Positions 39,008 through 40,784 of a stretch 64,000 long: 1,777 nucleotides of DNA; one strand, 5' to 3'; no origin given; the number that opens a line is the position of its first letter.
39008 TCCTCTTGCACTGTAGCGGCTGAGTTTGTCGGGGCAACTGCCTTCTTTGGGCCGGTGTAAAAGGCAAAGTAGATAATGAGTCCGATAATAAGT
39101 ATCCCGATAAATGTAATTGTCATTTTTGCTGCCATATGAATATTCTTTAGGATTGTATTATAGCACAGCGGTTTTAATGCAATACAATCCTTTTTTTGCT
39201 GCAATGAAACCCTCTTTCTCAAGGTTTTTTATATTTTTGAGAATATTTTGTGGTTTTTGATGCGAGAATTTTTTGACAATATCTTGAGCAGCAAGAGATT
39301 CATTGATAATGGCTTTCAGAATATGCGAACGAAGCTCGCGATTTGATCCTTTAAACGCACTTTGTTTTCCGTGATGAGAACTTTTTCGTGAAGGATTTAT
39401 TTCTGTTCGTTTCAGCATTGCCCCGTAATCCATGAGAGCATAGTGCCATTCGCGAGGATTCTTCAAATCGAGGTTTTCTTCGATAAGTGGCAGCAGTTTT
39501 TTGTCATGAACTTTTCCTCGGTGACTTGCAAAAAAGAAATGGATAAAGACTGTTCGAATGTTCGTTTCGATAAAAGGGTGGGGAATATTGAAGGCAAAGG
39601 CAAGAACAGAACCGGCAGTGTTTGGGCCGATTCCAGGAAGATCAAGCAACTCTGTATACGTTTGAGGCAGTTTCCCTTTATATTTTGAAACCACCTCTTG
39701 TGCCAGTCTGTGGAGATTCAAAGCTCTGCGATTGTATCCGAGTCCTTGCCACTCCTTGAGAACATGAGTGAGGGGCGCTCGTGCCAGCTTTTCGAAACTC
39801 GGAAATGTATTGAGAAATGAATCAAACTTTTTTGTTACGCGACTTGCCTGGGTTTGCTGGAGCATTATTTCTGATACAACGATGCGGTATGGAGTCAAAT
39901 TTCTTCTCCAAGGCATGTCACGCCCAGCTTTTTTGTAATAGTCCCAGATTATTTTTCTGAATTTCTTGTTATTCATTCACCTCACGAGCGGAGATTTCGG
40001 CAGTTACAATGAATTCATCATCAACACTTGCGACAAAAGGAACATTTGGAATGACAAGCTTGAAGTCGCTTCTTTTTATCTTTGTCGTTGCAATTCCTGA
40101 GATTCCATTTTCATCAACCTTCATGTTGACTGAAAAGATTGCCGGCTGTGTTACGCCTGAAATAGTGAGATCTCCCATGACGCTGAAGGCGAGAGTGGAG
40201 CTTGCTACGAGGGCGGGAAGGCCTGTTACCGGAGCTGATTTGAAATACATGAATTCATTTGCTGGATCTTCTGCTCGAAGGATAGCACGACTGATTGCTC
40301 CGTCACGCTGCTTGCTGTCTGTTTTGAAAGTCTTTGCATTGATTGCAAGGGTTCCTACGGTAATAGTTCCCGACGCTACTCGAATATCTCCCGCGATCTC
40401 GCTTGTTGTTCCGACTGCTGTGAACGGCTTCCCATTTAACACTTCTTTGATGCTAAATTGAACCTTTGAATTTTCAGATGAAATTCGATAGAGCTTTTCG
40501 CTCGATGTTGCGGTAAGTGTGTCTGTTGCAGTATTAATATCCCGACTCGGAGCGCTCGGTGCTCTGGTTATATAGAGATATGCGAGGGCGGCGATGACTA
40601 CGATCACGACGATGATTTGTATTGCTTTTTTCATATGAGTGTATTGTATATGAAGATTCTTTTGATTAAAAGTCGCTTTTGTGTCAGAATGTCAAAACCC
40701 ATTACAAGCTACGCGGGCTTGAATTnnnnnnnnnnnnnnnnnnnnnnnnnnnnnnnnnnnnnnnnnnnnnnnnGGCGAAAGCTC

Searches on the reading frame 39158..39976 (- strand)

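Call 47: search_protein_families(library=pfam, proteins=[window:39158-39976:-], max_evalue=0.0001)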
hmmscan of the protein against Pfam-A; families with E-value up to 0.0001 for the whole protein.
window:39158-39976:- (272 aa): 2 families
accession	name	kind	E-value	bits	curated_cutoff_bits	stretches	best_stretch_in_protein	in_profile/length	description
PF00730.31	HhH-GPD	-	2.2e-15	57.4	26.2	1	34-153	1-92/108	HhH-GPD superfamily base excision DNA repair protein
PF00633.29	HHH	-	5.3e-07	29.6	24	1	98-127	1-30/30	Helix-hairpin-helix motif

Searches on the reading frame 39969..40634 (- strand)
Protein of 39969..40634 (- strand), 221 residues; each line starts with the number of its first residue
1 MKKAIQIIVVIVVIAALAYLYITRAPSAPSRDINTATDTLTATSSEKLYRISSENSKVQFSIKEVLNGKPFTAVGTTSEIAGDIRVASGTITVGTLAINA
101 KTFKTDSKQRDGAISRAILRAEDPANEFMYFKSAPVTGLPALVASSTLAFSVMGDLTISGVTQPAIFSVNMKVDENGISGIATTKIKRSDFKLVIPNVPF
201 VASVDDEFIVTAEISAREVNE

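Call 47: search_protein_families(library=pfam, proteins=[window:39969-40634:-], max_evalue=0.0001)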
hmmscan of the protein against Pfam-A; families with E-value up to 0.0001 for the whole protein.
window:39969-40634:- (221 aa): 1 family
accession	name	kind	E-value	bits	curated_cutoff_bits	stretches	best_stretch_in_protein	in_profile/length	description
PF04264.18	YceI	-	3.7e-18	66.7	23.7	1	49-216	1-150/150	YceI-like domain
